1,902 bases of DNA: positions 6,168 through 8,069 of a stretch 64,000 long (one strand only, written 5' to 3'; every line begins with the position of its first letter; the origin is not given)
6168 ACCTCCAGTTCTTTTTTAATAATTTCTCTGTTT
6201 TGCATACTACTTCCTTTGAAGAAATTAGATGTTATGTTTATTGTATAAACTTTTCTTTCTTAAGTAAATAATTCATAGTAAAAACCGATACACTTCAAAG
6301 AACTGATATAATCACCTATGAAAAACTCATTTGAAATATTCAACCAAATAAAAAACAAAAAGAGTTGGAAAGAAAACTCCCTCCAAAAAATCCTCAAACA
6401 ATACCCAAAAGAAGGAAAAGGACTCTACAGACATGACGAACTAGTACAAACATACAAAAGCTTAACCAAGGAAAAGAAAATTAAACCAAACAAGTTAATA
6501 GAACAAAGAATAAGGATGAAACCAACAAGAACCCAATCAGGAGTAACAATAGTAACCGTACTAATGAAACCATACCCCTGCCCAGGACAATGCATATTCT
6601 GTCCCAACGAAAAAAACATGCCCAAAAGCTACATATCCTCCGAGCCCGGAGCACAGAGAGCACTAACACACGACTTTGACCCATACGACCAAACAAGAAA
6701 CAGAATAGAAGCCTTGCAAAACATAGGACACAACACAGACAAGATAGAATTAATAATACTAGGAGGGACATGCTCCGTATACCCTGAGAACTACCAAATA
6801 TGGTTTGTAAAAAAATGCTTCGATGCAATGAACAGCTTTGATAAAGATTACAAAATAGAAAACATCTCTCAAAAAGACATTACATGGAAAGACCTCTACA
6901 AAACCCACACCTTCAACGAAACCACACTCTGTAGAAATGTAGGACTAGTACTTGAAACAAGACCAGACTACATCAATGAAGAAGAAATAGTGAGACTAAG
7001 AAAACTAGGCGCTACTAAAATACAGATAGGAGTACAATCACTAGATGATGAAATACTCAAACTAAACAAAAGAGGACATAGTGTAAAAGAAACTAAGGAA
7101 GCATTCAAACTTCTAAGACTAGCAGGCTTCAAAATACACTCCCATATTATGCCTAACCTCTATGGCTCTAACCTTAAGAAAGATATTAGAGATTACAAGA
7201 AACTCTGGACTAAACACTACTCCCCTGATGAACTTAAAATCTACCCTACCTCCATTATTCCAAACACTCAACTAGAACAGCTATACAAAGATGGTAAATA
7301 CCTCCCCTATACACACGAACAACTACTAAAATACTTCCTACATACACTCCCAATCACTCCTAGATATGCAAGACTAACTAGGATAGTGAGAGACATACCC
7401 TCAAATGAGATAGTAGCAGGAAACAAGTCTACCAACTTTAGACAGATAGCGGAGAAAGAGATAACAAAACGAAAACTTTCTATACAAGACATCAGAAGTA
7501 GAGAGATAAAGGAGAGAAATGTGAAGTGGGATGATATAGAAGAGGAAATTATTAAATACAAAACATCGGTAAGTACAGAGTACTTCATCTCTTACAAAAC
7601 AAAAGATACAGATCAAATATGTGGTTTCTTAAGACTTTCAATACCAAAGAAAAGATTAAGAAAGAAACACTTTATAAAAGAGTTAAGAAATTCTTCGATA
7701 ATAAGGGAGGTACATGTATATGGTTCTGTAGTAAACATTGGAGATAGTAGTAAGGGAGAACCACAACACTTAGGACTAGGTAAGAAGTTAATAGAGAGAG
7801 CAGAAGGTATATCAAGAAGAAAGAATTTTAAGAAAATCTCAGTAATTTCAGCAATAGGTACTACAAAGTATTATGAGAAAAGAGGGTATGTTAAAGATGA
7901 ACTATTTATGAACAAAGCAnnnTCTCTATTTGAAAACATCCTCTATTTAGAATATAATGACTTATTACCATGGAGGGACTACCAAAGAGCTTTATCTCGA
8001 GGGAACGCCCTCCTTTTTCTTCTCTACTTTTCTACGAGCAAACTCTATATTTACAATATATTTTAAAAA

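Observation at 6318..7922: Elp3 homolog (radical-SAM + GNAT) in a bacterial context, with coding-strand composition unlike its neighbours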

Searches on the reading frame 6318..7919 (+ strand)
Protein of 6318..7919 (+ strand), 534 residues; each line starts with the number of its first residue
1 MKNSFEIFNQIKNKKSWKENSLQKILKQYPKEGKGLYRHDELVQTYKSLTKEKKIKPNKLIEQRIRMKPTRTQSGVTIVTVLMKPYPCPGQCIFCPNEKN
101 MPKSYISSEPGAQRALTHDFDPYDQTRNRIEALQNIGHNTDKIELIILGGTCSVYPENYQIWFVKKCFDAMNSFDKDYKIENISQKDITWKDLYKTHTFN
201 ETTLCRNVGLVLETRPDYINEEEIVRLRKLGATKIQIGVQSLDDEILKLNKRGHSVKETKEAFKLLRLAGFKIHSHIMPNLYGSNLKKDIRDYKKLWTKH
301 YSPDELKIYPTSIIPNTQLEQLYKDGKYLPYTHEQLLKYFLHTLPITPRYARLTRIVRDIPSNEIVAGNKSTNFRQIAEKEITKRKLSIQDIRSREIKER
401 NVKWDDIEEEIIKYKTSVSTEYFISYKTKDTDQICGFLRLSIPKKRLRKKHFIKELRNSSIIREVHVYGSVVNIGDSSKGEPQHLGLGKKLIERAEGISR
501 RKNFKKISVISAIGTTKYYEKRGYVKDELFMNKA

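Call 3: search_protein_families(library=pfam, proteins=[window:6318-7919:+], max_evalue=0.01)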
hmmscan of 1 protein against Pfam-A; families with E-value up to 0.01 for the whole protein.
window:6318-7919:+ (534 aa): 4 families
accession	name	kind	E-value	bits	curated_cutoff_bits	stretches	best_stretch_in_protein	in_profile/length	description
PF16199.10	Radical_SAM_C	-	6.1e-19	68.3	31.9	1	303-382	1-83/85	Radical_SAM C-terminal domain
PF04055.27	Radical_SAM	-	5e-18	66.2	29.5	1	88-287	7-157/166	Radical SAM superfamily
PF13673.13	Acetyltransf_10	-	0.00061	20.2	23.6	1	483-527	64-110/128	Acetyltransferase (GNAT) domain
PF00583.31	Acetyltransf_1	-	0.0057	17.4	20.7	0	424-524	37-116/116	Acetyltransferase (GNAT) family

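Call 4: search_protein_families(library=ncbifam, proteins=[window:6318-7919:+], max_evalue=0.01)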
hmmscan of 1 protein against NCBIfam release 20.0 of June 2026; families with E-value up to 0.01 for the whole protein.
window:6318-7919:+ (534 aa): 22 families
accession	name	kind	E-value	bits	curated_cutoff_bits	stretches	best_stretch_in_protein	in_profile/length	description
TIGR01211.1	ELP3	subfamily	9.6e-149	496.2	350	1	9-533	4-520/522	tRNA uridine(34) 5-carboxymethylaminomethyl modification radical SAM/GNAT enzyme Elp3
TIGR01212.1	TIGR01212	equivalog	2.2e-17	63.2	180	1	208-377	110-281/302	tRNA modification radical SAM protein MnmL/YtqA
TIGR00539.1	hemN_rel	equivalog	6.7e-12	45.2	205.4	1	206-324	85-202/361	radical SAM family heme chaperone HemW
NF006067.1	PRK08208.1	equivalog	2.8e-10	39.7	380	1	205-324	122-240/427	STM4012 family radical SAM protein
TIGR01210.1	TIGR01210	equivalog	3.2e-10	39.7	212.15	1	209-330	105-229/313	archaeosine biosynthesis radical SAM protein RaSEA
TIGR03994.1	rSAM_HemZ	equivalog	5.1e-10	39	321.4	1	214-322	180-287/401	coproporphyrinogen dehydrogenase HemZ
NF006060.0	PRK08207.1-3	equivalog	1.9e-09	36.8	653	1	214-341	248-375/477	coproporphyrinogen III oxidase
TIGR04013.1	B12_SAM_MJ_1487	hypoth_equivalog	4.5e-08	32.3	251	1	213-274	246-308/382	TIGR04013 family B12-binding domain/radical SAM domain-containing protein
TIGR00538.1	hemN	equivalog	1.6e-07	30.5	324.95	1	203-336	133-265/454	oxygen-independent coproporphyrinogen III oxidase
NF004567.0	PRK05904.1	equivalog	2.5e-07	30.2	355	1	206-315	88-201/353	coproporphyrinogen III oxidase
NF006061.0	PRK08207.1-4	equivalog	3.7e-07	29.3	702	1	190-272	251-330/501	coproporphyrinogen III oxidase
NF005133.0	PRK06582.1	equivalog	6.2e-06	25.5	597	1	205-330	95-218/390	coproporphyrinogen III oxidase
NF006062.0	PRK08207.1-5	equivalog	1.5e-05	24.1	1007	1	213-315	246-347/476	coproporphyrinogen III oxidase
TIGR04107.1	rSAM_HutW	equivalog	2e-05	23.6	400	1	204-332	124-251/419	heme anaerobic degradation radical SAM methyltransferase ChuW/HutW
NF006059.0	PRK08207.1-1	equivalog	2.3e-05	23.3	1012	1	186-286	245-343/496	coproporphyrinogen III oxidase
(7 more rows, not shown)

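Call 5: search_solved_structures(query=window:6318-7919:+, show_alignments=2)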
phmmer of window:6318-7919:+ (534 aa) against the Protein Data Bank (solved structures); distinct sequences matched with E-value up to 0.001: 9.
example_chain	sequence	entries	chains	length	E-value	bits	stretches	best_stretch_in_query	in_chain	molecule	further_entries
6iaz_A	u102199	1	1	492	8.3e-99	334.7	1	57-533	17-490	Histone acetyltransferase, ELP3 family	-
6ia8_A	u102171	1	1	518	9e-99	334.6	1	55-533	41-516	Histone acetyltransferase, ELP3 family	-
6iad_A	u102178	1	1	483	1.1e-98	334.2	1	58-533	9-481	Histone acetyltransferase, ELP3 family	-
5l7j_A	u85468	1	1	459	1.6e-87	297.5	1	68-525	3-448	ELP3 family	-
8ptx_C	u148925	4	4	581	4.1e-84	286.2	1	58-527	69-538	Elongator complex protein 3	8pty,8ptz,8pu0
6qk7_C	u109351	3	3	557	4.5e-84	286.1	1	21-533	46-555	Elongator complex protein 3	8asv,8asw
8avg_C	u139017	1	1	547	8.8e-83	281.8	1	59-527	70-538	Elongator complex protein 3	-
5l7l_A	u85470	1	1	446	5.9e-78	265.9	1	68-525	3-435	ELP3 family, ELP3 family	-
6ia6_A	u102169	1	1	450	8.4e-78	265.4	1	67-525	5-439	ELP3 family, ELP3 family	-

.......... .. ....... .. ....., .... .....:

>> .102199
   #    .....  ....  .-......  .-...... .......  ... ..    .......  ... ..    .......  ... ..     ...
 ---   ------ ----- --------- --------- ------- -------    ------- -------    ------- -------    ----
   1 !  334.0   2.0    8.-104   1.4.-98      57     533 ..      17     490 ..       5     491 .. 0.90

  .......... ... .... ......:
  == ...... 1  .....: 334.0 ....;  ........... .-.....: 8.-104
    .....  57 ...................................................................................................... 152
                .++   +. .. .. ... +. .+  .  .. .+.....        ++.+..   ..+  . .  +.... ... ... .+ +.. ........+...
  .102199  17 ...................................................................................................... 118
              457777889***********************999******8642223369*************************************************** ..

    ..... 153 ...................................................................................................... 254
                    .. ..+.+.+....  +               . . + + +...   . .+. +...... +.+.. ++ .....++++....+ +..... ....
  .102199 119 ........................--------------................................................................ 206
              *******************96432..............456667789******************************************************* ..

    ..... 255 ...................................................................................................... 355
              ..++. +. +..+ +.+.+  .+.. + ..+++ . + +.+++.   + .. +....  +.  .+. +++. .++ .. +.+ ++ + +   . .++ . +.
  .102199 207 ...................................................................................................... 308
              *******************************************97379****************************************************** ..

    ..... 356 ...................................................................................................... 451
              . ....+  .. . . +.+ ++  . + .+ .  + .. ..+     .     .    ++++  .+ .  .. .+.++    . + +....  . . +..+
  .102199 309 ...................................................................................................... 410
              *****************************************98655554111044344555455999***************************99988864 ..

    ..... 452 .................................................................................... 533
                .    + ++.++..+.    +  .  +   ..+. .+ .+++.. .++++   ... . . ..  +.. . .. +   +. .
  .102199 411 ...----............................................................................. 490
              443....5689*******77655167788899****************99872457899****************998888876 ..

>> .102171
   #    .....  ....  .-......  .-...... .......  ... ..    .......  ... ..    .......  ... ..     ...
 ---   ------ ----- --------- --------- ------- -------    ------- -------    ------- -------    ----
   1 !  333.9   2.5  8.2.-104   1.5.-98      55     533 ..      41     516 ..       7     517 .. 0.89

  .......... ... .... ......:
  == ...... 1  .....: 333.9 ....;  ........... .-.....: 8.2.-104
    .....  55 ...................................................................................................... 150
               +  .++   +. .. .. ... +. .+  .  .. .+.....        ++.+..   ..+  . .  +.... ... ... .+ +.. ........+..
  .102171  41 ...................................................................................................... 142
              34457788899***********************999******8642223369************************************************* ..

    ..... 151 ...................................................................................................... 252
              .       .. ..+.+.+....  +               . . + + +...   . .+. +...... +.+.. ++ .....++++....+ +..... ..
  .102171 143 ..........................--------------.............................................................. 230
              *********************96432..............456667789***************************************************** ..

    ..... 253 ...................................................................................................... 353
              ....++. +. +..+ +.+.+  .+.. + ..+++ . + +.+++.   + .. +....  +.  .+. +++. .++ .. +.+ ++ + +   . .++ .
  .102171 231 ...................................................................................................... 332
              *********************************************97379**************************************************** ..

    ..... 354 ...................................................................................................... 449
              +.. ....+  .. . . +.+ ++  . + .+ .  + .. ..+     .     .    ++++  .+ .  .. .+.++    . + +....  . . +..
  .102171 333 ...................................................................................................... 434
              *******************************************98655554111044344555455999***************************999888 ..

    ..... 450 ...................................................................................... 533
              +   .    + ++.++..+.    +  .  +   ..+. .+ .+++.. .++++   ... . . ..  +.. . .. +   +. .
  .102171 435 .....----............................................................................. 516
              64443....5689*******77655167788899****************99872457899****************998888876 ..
